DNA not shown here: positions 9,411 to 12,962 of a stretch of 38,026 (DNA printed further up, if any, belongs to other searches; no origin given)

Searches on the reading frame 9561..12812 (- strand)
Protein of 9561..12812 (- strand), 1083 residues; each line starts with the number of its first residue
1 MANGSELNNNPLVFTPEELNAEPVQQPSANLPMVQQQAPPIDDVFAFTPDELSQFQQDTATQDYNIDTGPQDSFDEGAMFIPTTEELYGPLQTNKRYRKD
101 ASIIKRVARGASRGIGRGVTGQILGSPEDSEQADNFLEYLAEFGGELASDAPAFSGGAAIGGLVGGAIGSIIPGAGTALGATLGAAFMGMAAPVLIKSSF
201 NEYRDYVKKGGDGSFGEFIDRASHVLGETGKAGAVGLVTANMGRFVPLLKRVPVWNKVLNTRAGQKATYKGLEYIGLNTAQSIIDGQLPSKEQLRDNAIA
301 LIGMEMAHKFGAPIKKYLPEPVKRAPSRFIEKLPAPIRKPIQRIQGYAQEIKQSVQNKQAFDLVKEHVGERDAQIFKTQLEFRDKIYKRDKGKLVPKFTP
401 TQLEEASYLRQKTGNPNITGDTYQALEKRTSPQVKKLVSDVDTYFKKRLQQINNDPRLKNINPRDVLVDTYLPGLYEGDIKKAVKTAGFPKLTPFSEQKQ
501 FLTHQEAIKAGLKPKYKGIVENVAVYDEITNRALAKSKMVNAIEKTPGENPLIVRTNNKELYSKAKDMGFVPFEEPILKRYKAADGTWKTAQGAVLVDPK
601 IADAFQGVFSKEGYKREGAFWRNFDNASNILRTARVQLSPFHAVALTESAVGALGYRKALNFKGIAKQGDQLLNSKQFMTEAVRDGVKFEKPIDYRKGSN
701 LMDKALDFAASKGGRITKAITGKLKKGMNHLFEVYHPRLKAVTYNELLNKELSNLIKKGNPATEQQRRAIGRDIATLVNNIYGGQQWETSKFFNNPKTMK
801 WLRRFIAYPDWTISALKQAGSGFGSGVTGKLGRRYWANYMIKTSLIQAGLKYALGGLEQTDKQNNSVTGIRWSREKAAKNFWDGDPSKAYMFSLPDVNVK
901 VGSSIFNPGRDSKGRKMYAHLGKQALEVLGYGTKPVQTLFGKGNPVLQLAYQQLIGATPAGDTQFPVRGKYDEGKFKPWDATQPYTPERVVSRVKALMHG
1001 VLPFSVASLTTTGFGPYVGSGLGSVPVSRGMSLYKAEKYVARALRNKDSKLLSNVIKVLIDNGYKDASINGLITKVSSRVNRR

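Call 10: search_protein_families(library=phrogs, max_evalue=0.001, proteins=[window:9561-12812:-])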
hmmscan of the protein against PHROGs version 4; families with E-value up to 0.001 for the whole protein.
window:9561-12812:- (1083 aa): 1 family
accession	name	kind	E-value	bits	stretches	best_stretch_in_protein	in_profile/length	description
phrog_34863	-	unknown function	1.7e-06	27.5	1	139-203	387-449/966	-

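Call 11: search_protein_families(library=pfam, max_evalue=0.001, proteins=[window:9561-12812:-])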
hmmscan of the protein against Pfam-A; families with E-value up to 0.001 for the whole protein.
window:9561-12812:- (1083 aa): 0 families
